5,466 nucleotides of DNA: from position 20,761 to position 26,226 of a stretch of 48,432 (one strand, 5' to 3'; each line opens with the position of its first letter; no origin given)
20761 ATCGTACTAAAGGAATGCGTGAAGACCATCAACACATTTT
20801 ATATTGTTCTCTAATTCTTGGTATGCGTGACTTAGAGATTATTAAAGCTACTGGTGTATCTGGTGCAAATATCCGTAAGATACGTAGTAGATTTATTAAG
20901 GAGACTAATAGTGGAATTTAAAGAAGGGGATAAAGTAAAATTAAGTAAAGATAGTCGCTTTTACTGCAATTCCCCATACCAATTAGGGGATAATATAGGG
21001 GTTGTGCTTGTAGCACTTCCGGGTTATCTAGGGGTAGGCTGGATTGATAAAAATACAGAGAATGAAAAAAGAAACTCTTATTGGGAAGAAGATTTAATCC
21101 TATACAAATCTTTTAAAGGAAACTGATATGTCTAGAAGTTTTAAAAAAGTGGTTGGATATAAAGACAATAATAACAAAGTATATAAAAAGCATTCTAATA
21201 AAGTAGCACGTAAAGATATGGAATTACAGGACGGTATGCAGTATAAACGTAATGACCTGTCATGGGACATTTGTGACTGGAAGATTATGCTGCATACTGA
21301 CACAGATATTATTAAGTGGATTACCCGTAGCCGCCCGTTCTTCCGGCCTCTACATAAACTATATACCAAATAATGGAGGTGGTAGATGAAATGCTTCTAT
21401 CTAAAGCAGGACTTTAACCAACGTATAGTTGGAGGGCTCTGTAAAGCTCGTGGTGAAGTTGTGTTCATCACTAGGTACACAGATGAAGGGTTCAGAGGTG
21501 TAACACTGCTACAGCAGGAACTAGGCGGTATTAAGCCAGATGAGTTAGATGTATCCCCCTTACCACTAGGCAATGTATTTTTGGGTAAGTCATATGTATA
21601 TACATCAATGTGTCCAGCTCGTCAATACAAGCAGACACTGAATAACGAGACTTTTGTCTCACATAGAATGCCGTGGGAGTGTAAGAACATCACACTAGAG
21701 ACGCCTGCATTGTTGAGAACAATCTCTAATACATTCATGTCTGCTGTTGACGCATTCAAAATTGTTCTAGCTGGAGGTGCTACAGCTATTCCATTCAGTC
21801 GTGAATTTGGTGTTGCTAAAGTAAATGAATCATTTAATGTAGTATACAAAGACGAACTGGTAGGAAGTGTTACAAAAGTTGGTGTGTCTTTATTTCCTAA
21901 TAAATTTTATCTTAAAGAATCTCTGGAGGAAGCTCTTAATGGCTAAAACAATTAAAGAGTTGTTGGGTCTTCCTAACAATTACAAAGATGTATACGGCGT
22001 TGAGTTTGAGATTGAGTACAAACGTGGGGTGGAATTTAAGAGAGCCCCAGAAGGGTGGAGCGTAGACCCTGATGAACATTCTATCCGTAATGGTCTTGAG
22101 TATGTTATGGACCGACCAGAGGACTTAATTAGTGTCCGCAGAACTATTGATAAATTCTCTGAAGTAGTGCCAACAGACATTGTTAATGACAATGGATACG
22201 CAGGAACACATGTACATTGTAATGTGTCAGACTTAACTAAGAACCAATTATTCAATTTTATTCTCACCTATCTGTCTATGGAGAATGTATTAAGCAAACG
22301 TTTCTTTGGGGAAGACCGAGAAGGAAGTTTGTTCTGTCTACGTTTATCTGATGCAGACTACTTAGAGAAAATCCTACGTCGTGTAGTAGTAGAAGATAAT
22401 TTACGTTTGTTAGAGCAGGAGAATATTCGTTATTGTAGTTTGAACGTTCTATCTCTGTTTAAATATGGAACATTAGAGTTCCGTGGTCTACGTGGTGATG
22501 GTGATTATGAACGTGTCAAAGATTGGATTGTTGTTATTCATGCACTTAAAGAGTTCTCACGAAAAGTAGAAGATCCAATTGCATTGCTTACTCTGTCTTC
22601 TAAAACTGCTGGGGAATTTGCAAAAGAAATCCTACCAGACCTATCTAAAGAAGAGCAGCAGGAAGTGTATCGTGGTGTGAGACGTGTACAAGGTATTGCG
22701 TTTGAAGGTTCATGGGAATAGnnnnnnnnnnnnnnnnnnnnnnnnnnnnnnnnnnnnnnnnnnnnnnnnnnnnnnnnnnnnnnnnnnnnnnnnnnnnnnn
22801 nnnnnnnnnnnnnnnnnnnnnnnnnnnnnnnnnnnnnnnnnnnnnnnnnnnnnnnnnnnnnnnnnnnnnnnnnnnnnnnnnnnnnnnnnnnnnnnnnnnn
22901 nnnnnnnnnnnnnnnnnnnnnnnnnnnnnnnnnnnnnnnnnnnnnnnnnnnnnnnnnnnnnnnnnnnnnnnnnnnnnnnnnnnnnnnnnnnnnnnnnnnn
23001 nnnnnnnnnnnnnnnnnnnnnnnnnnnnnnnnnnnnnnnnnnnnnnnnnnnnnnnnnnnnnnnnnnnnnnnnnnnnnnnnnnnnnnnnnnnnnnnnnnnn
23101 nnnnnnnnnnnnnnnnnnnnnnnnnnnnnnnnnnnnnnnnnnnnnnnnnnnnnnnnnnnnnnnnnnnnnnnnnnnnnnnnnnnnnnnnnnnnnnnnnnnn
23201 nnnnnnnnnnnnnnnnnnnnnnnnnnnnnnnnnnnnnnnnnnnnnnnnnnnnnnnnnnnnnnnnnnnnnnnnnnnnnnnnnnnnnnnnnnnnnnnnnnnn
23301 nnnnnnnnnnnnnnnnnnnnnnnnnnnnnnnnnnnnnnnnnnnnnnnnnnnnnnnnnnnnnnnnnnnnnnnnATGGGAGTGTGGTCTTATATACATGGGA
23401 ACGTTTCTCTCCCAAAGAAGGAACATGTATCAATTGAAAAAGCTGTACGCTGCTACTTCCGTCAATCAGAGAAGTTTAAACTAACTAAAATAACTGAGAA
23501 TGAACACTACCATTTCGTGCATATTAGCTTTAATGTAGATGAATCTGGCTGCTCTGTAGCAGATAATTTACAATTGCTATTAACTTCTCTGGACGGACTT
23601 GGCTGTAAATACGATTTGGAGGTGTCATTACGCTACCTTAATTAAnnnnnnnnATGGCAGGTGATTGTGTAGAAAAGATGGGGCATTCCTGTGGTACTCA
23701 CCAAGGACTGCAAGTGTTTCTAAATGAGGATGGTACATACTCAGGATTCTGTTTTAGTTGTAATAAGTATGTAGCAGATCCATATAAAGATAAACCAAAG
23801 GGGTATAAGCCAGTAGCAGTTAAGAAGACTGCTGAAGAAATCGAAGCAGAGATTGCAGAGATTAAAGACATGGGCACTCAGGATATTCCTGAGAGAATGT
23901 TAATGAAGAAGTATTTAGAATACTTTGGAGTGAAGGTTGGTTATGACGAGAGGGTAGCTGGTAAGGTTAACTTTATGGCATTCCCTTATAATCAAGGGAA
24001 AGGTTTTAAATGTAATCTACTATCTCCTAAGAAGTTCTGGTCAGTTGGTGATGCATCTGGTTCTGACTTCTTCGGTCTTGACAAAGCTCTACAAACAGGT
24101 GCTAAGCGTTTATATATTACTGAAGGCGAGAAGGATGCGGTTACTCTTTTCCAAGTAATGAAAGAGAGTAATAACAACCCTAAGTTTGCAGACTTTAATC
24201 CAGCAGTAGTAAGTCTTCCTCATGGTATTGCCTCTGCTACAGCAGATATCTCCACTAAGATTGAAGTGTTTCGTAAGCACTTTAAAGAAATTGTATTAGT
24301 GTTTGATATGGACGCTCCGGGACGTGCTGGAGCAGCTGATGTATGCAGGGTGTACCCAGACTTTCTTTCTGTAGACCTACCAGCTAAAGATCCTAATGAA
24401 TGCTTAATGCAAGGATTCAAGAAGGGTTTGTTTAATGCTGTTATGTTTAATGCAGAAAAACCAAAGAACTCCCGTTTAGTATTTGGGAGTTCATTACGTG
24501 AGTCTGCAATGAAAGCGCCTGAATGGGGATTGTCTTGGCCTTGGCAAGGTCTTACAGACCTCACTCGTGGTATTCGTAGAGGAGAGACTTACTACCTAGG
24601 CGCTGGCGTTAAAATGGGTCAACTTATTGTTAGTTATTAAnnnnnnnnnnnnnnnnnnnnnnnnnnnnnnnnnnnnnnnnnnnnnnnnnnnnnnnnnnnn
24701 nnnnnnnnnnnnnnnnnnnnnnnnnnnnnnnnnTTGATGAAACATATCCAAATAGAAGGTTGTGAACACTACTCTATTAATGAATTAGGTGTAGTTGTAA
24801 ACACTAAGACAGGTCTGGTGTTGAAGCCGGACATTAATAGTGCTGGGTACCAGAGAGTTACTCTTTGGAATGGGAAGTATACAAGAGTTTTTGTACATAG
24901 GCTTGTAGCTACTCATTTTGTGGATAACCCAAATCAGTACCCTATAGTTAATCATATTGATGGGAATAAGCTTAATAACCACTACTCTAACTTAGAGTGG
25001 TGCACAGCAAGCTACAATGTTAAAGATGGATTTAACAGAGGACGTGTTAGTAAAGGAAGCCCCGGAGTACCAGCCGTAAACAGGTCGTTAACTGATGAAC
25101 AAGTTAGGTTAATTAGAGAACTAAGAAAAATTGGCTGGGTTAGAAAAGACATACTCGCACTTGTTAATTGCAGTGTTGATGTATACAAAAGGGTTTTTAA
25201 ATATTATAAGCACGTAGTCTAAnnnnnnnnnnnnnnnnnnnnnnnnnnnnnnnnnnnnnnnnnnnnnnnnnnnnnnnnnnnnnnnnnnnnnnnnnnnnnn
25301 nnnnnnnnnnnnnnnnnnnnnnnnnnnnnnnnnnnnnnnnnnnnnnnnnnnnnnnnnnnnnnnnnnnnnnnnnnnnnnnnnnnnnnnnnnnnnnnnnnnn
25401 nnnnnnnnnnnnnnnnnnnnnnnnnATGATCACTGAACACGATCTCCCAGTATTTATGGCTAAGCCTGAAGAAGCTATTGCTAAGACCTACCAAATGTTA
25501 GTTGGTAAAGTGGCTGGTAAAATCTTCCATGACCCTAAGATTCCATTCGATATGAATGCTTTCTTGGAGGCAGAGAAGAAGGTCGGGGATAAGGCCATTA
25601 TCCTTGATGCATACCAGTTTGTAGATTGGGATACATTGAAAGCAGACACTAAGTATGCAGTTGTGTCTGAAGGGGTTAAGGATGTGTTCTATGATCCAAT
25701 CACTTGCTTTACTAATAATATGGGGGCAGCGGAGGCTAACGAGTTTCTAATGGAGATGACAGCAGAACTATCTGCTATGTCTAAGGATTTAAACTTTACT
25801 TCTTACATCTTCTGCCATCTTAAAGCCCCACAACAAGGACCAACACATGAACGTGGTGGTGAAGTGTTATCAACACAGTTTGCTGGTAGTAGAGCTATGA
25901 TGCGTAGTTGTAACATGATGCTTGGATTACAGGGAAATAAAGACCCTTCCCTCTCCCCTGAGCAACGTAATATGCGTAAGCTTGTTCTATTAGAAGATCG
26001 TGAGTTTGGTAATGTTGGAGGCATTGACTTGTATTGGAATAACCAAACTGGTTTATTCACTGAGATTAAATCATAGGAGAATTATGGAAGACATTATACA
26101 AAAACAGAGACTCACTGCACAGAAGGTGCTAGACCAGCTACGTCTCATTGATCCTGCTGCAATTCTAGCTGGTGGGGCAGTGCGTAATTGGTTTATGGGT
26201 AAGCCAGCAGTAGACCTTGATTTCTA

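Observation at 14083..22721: Promoter-led module with five amide-bond enzymes and many tiny ORFs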

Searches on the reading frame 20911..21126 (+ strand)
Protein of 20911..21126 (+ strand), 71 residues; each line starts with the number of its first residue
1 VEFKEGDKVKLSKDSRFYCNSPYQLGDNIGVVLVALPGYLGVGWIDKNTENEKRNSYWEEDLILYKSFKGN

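Call 37: search_protein_families(library=phrogs, max_evalue=0.01, proteins=[window:20911-21126:+])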
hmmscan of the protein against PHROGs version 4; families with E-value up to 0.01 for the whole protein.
window:20911-21126:+ (71 aa): 3 families
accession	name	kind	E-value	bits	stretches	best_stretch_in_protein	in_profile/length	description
phrog_18715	-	unknown function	5.2e-05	24.7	1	1-65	1-61/128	-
phrog_11307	-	unknown function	0.00061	20.7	1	1-64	3-67/186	-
phrog_9469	-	unknown function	0.0038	18.2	1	3-64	5-70/113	-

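Call 38: search_protein_families(library=pfam, max_evalue=1, proteins=[window:20911-21126:+])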
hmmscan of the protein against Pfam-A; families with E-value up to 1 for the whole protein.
window:20911-21126:+ (71 aa): 0 families

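Call 74: search_protein_representatives(alignment_id=A5)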
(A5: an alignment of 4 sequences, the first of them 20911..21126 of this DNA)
Query: 4 sequences, 68 profile positions. Proteins with E-value up to 0.001 (for the whole library): 123; up to 1e-10: 9; up to 1e-30: 0. The best 123 are listed.
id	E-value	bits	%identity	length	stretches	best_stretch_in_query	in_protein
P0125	4.2e-29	116.7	-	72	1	1-68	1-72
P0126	6.1e-27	109.7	-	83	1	1-68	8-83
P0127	2.3e-17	79.1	-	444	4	2-39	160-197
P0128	7.5e-16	74.2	-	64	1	1-68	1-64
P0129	7.6e-15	71.0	-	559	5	3-44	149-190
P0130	2.1e-14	69.6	-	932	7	3-47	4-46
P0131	2.1e-13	66.3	-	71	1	1-68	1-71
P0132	1.3e-12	63.8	-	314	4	1-33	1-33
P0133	9.9e-11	57.8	-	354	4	3-55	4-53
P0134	1.9e-10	56.9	-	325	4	3-36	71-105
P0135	3.1e-10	56.2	-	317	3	4-47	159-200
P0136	2.0e-09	53.7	-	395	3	3-41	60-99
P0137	2.6e-09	53.3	-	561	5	1-52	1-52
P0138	7.4e-09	51.8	-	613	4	2-42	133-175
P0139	1.2e-08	51.1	-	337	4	3-50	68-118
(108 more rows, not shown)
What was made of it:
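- Tried and rejected: The representative-database search with the SH3-like profile mostly returned long tandem-repeat proteins (call 74).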

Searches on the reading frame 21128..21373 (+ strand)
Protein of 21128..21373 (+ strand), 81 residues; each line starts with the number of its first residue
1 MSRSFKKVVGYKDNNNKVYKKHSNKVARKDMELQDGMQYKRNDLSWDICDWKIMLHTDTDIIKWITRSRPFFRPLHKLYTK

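Call 8: search_protein_families(library=pfam, max_evalue=0.01, proteins=[window:21128-21373:+])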
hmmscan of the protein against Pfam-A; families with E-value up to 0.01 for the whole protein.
window:21128-21373:+ (81 aa): 0 families

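Call 12: search_protein_families(library=phrogs, max_evalue=0.001, proteins=[window:21128-21373:+])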
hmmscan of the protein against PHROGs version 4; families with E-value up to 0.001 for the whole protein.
window:21128-21373:+ (81 aa): 0 families

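Call 106: search_protein_families(library=pfam, max_evalue=0.01, proteins=[window:21128-21373:+])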
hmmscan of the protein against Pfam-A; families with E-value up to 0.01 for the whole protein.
window:21128-21373:+ (81 aa): 0 families
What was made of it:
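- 21128..21373 (+): Small ORF S9 (81 aa) without the tail. No family hit (calls 8, 12, 106).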

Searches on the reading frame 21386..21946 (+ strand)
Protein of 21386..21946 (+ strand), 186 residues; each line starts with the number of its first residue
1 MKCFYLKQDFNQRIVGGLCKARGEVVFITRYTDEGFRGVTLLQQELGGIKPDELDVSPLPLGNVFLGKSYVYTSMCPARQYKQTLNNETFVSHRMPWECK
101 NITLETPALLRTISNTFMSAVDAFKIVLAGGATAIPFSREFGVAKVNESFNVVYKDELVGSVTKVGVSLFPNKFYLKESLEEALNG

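Call 8: search_protein_families(library=pfam, max_evalue=0.01, proteins=[window:21386-21946:+])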
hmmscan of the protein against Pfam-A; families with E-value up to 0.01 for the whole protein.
window:21386-21946:+ (186 aa): 0 families

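Call 12: search_protein_families(library=phrogs, max_evalue=0.001, proteins=[window:21386-21946:+])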
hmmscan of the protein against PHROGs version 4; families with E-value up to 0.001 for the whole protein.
window:21386-21946:+ (186 aa): 1 family
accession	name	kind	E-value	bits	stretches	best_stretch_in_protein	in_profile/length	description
phrog_11055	-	unknown function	4.1e-31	108.9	1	5-185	6-191/192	-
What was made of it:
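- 21386..21946 (+): 186-aa conserved protein of unknown function. It sits next to the ligases in every related locus inspected. phrog_11055 (call 12).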

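Call 62: search_protein_families(library=ncbifam, max_evalue=0.01, proteins=[window:21386-21946:+])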
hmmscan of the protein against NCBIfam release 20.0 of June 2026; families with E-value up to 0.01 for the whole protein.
window:21386-21946:+ (186 aa): 0 families

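Call 71: search_solved_structures(query=A6, max_evalue=10, show_alignments=2)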
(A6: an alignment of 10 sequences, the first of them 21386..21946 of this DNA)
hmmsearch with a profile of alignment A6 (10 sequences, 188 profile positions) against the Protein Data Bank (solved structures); distinct sequences matched with E-value up to 10: 3.
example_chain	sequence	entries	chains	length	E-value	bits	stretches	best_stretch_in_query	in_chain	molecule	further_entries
4nkb_A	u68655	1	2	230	0.24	14.1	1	66-141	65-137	Probable serine/threonine-protein kinase zyg-1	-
8ip8_bl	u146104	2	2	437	0.93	12.2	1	96-144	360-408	eukaryotic release factor 1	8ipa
7ane_J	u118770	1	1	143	1.9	11.1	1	65-104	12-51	bL19m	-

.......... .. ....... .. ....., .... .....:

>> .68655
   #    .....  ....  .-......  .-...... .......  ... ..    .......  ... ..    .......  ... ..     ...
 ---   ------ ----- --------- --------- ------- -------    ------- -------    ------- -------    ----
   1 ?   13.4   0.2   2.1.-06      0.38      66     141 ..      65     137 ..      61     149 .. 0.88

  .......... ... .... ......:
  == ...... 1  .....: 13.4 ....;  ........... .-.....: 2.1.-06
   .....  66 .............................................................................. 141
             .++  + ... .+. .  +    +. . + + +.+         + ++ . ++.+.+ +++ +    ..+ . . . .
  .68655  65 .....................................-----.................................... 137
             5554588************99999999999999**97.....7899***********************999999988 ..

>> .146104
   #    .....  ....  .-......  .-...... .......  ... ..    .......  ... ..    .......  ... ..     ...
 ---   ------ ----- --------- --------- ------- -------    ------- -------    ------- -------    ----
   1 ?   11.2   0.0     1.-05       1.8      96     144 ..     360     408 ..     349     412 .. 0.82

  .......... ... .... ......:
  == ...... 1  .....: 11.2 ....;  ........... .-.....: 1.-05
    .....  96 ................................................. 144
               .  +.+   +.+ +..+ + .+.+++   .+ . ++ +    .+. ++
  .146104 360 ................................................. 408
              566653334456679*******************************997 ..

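Call 72: search_protein_families(library=pfam, alignment_id=A6, max_evalue=1)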
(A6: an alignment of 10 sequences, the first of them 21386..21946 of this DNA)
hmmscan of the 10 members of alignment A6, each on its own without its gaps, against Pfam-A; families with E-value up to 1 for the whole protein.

A. member 1, window:21386-21946:+ (186 aa): 0 families

B. families by the number of members that match (of 10 scanned): 2 families
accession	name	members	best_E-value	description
PF18337.7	Tudor_RapA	1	0.064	RapA N-terminal Tudor like domain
PF08141.18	SspH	1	0.096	Small acid-soluble spore protein H family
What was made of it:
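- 21386..21946 (+): No Pfam or PDB hit (calls 71, 72).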

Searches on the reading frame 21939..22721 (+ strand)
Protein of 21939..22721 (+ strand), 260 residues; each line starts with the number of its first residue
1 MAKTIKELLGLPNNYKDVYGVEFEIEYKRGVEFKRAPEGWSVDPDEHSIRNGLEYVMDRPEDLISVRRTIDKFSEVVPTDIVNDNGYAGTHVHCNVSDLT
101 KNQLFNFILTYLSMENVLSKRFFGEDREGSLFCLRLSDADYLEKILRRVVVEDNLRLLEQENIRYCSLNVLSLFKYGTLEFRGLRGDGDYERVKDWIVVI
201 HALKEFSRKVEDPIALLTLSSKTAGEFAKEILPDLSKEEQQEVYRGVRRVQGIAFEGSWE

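Call 8: search_protein_families(library=pfam, max_evalue=0.01, proteins=[window:21939-22721:+])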
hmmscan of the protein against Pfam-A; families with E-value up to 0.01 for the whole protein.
window:21939-22721:+ (260 aa): 1 family
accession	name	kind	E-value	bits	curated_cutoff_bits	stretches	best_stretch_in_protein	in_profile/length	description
PF12224.13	Amidoligase_2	-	1e-09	39.1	22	1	83-202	108-243/245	Putative amidoligase enzyme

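Call 12: search_protein_families(library=phrogs, max_evalue=0.001, proteins=[window:21939-22721:+])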
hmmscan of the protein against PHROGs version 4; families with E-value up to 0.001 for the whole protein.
window:21939-22721:+ (260 aa): 4 families
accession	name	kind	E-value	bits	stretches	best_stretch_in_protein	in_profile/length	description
phrog_7469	-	other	1.2e-49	170.6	1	3-255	2-264/357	amidoligase enzyme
phrog_7631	-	other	3.3e-21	76.7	1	21-211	29-220/394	amidoligase enzyme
phrog_2443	-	other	5.7e-14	52.7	1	85-211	247-366/801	amidoligase enzyme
phrog_38711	-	unknown function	2.2e-10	40.7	1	20-207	194-381/568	-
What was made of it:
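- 21939..22721 (+): Amidoligase_2 (second GS-fold ligase). PF12224, E 1e-9 (call 8). phrog_7469, E 1.2e-49 (call 12).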

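Call 62: search_protein_families(library=ncbifam, max_evalue=0.01, proteins=[window:21939-22721:+])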
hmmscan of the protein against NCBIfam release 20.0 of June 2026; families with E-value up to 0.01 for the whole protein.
window:21939-22721:+ (260 aa): 0 families

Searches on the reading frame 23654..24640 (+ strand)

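Call 73: search_protein_families(library=phrogs, max_evalue=0.00001, proteins=[window:23654-24640:+])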
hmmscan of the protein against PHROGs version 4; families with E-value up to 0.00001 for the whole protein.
window:23654-24640:+ (328 aa): 2 families
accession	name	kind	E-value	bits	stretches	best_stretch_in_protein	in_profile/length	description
phrog_239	-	DNA, RNA and nucleotide metabolism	1.3e-77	263.5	1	6-322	49-370/801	DNA primase/helicase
phrog_47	-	DNA, RNA and nucleotide metabolism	2.3e-13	50.6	1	135-266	218-337/947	DNA primase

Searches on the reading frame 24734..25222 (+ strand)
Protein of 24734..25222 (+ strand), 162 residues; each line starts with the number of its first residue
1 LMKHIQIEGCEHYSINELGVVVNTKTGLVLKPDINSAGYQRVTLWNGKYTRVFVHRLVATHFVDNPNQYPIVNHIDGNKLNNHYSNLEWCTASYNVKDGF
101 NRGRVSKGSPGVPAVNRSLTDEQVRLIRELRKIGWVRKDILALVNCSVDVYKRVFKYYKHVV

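Call 106: search_protein_families(library=pfam, max_evalue=0.01, proteins=[window:24734-25222:+])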
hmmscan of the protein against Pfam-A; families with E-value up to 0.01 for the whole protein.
window:24734-25222:+ (162 aa): 2 families
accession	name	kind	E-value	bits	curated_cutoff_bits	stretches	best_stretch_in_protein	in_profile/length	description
PF13392.12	HNH_3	-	3e-08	33.6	24.8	1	53-96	2-45/46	HNH endonuclease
PF07463.16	NUMOD4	-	6.2e-05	23.6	23.4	1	6-45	5-49/49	NUMOD4 motif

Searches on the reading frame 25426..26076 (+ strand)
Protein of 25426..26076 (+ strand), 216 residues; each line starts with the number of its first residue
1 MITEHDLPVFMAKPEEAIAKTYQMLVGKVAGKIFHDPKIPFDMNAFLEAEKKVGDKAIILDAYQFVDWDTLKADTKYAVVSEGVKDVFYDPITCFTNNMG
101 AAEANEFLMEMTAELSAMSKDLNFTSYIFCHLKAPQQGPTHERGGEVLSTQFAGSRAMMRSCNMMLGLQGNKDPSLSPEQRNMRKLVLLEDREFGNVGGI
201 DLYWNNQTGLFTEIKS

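Call 73: search_protein_families(library=phrogs, max_evalue=0.00001, proteins=[window:25426-26076:+])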
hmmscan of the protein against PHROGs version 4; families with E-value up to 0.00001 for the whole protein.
window:25426-26076:+ (216 aa): 1 family
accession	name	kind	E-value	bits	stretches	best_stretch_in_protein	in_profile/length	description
phrog_239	-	DNA, RNA and nucleotide metabolism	2e-47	163.7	1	1-214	382-599/801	DNA primase/helicase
